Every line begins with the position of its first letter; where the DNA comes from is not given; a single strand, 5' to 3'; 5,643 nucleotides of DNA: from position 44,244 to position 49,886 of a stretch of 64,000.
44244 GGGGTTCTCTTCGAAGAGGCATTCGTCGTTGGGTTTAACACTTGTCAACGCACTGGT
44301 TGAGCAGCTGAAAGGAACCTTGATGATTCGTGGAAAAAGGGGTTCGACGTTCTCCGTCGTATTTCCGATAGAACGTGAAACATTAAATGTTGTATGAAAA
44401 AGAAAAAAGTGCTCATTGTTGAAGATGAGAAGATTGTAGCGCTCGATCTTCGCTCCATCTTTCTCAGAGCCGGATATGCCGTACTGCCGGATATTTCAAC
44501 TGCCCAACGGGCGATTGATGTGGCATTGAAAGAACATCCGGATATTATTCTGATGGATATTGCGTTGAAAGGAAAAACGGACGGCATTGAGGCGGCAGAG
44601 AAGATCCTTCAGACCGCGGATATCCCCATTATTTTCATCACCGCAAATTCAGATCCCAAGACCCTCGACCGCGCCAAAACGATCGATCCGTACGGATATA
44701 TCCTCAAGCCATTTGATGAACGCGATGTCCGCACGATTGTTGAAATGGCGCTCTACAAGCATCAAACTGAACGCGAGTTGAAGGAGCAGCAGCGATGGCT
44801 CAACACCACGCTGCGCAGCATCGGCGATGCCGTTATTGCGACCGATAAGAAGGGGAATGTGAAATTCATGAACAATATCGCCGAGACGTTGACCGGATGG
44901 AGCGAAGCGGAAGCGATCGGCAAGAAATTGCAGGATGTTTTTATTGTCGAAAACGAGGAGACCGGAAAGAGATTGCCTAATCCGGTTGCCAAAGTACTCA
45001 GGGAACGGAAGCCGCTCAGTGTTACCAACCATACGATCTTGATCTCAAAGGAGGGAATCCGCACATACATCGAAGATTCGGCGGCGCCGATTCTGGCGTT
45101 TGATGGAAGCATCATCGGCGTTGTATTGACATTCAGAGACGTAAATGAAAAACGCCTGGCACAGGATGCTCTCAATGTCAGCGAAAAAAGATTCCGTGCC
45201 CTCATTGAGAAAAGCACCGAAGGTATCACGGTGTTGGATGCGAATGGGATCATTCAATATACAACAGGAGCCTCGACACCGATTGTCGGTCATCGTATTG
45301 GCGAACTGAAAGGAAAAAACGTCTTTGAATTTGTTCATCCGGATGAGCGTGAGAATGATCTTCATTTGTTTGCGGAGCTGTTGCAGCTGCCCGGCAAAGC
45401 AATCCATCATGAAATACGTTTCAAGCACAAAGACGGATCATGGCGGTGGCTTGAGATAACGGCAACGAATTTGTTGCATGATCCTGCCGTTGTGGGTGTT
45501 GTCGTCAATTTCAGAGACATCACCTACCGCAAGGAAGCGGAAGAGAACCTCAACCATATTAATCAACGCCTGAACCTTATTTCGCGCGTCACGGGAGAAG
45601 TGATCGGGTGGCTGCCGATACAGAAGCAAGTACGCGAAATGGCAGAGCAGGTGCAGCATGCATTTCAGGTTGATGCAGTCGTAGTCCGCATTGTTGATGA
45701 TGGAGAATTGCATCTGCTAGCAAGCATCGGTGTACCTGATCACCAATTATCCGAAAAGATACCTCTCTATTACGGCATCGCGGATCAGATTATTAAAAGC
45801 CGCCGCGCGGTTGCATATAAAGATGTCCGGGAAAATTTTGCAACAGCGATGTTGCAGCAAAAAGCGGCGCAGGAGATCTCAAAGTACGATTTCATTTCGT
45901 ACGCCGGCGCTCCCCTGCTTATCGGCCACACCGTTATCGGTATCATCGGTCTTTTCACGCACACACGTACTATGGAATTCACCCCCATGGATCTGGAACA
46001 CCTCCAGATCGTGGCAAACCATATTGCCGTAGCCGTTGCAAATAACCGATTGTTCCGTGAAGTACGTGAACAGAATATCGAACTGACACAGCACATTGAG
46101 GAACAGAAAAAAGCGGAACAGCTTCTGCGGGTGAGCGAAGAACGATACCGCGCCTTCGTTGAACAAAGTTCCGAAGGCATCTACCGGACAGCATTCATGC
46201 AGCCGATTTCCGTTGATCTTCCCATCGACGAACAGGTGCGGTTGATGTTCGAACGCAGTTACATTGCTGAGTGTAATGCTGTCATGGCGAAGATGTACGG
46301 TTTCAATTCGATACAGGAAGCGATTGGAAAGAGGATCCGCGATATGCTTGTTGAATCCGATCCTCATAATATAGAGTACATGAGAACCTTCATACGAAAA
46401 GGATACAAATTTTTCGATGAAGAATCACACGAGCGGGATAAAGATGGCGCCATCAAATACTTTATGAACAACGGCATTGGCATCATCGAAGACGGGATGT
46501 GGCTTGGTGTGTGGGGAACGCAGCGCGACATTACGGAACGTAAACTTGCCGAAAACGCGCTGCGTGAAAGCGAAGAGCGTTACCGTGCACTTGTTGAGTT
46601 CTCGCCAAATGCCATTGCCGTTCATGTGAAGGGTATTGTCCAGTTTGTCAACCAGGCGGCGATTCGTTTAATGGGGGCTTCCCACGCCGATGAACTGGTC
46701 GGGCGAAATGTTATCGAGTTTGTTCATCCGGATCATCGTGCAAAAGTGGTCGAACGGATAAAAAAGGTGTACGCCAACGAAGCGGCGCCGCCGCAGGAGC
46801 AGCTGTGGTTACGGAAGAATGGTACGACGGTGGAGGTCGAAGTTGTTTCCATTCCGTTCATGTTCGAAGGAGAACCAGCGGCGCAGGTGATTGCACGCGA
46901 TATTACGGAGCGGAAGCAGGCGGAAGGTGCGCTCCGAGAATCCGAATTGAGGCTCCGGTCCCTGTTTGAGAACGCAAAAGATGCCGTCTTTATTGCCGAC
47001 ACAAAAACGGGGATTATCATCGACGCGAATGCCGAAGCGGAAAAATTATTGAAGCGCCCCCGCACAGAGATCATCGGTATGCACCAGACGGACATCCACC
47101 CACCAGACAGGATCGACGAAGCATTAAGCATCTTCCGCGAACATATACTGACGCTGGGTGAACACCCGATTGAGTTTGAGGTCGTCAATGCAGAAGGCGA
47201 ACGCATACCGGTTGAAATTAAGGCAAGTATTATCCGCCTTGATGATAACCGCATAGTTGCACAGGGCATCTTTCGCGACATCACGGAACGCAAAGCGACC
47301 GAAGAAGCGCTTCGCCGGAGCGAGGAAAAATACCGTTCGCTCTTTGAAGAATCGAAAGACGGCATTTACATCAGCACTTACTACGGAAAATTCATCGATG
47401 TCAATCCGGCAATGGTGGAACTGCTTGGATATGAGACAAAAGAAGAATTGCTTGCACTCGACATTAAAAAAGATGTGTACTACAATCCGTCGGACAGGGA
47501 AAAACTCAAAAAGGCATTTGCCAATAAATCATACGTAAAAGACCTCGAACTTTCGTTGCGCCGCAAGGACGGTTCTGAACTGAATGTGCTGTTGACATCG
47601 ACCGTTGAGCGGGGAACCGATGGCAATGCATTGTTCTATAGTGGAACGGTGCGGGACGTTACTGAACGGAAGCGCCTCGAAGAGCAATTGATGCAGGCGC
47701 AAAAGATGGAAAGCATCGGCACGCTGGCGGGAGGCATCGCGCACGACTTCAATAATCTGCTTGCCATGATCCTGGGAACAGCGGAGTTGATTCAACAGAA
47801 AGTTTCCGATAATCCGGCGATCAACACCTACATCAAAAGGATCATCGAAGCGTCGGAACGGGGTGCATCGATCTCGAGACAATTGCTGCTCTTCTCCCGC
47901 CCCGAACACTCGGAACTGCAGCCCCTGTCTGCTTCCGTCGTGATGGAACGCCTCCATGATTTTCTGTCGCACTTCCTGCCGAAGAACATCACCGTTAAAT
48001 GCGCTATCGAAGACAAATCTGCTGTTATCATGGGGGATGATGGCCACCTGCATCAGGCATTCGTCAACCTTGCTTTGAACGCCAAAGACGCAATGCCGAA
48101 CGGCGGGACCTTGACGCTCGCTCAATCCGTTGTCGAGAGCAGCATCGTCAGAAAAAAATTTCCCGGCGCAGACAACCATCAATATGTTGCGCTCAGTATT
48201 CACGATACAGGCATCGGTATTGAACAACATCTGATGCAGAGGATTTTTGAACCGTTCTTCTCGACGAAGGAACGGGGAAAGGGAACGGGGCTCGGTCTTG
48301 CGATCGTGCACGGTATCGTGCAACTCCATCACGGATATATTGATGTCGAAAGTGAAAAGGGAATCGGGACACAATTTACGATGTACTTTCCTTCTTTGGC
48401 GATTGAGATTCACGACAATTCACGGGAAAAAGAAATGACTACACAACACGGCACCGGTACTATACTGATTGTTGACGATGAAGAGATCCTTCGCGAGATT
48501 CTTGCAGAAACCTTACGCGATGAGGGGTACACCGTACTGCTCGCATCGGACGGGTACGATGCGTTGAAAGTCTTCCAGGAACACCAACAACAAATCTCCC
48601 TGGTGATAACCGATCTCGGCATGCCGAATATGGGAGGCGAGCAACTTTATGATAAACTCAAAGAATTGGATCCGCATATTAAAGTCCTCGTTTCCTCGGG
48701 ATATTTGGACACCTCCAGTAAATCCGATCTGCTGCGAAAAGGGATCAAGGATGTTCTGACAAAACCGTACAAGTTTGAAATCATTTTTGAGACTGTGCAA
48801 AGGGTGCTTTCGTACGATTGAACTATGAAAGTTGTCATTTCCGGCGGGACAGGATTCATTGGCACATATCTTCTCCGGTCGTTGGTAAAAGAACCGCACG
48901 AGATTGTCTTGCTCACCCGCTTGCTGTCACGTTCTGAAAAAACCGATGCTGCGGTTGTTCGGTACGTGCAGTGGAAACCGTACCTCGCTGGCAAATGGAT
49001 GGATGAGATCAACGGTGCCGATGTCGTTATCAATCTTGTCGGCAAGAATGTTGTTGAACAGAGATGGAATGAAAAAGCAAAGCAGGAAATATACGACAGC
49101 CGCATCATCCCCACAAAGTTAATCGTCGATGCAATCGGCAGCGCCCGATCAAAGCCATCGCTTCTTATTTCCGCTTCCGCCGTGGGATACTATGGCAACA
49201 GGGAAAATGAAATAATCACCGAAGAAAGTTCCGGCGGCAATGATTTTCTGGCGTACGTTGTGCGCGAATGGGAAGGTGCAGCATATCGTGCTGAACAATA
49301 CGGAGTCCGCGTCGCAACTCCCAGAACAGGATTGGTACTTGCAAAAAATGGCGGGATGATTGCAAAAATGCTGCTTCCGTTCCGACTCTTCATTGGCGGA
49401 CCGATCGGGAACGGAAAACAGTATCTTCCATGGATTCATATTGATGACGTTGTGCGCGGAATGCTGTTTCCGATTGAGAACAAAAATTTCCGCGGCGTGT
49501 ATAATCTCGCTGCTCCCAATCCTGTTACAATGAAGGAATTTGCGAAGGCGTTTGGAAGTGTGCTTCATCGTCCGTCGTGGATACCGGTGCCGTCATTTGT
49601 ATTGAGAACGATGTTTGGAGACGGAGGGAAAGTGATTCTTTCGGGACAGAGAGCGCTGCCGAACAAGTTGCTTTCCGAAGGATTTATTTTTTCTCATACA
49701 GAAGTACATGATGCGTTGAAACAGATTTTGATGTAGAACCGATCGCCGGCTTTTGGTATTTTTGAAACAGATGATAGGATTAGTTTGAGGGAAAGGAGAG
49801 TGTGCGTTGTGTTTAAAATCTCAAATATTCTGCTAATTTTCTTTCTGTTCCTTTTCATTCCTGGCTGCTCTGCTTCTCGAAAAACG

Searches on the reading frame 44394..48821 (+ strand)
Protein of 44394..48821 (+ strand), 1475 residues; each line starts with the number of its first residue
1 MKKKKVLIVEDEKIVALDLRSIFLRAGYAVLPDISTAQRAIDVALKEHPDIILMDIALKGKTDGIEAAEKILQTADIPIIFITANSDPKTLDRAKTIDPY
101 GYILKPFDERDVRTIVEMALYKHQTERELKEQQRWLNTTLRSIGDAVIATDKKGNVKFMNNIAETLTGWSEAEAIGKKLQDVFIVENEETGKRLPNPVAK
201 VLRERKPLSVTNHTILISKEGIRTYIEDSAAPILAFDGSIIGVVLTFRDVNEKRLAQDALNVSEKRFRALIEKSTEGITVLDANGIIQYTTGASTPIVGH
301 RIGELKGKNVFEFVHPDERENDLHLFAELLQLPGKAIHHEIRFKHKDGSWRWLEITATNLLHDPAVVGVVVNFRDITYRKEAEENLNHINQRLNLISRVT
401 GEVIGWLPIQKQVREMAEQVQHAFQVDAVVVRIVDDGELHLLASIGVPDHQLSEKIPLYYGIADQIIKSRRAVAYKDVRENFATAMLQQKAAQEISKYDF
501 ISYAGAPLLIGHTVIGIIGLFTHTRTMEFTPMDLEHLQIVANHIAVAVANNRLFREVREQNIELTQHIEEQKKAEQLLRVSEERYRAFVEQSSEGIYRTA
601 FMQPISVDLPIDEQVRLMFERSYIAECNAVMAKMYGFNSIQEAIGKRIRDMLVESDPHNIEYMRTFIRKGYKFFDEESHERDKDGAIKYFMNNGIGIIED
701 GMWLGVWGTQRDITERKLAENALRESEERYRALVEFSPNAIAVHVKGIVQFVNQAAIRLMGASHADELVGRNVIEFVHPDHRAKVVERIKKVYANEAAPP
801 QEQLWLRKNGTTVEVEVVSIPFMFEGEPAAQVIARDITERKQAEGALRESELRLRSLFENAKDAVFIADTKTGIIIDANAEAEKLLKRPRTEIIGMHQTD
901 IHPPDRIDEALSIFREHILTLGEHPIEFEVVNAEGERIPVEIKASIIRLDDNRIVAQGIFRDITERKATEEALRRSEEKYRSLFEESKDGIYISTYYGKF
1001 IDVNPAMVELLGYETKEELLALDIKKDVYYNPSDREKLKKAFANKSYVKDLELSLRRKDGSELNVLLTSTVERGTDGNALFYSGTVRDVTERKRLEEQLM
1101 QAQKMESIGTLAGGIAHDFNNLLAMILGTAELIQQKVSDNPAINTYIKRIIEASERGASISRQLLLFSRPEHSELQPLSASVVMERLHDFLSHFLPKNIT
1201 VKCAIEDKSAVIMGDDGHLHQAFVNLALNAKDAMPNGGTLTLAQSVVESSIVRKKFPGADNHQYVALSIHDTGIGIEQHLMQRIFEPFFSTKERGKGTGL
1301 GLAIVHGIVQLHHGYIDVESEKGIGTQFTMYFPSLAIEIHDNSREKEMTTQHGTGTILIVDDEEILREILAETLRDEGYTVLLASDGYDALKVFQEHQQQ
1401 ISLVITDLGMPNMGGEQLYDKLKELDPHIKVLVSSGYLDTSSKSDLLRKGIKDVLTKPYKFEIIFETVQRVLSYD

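Call 42: search_protein_families(library=pfam, proteins=[window:44394-48821:+], max_evalue=0.00001)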
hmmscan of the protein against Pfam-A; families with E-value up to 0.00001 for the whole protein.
window:44394-48821:+ (1475 aa): 12 families
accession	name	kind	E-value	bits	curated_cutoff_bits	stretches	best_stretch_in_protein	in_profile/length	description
PF00989.32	PAS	-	1.2e-77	257.6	22.6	5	728-837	1-113/113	PAS fold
PF13426.13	PAS_9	-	1.1e-72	241.3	27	6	863-965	2-103/103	PAS domain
PF08448.16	PAS_4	-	2.1e-49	166.8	23.1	3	140-254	1-109/110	PAS fold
PF00072.30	Response_reg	-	3.7e-44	149.9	30.2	2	1357-1468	1-110/111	Response regulator receiver domain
PF13188.13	PAS_8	-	1e-37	127.2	21.8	3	978-1024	1-47/65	PAS domain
PF08447.18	PAS_3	-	1e-34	119.1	25.6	1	292-362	6-76/89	PAS fold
PF02518.31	HATPase_c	-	1.8e-22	80.3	26.4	1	1214-1333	1-108/111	Histidine kinase-, DNA gyrase B-, and HSP90-like ATPase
PF24820.1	Diguanyl_cycl_sensor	-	2.4e-17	63.3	28.1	0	741-836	10-109/109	Diguanylate cyclase-like sensor domain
PF01590.32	GAF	-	5.7e-15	56.5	22.4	1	410-548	3-133/133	GAF domain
PF13185.12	GAF_2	-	5.2e-12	46.6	28.6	1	413-548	8-135/136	GAF domain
PF00512.31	HisKA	-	2e-09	37.8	26.9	1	1109-1172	3-65/66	His Kinase A (phospho-acceptor) domain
PF13492.12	GAF_3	-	6.7e-09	36.7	27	1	415-550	8-129/129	GAF domain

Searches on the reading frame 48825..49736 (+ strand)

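Call 8: search_protein_families(library=pfam, proteins=[window:48825-49736:+], max_evalue=0.001)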
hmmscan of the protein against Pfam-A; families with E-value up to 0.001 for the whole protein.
window:48825-49736:+ (303 aa): 5 families
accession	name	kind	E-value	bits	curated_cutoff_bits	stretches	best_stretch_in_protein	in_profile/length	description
PF01370.27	Epimerase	-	1.1e-20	74.6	20.9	1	3-228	1-239/240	NAD dependent epimerase/dehydratase family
PF08338.16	DUF1731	-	7.2e-16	58.1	27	1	255-301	1-47/47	Domain of unknown function (DUF1731)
PF16363.11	GDP_Man_Dehyd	-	1.1e-09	38.7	27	1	5-134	2-144/332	GDP-mannose 4,6 dehydratase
PF13460.12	NAD_binding_10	-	7.6e-06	26.4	27.2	1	7-122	1-103/184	NAD(P)H-binding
PF07993.18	NAD_binding_4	-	0.00042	20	20.1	0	5-34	1-33/258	Male sterility protein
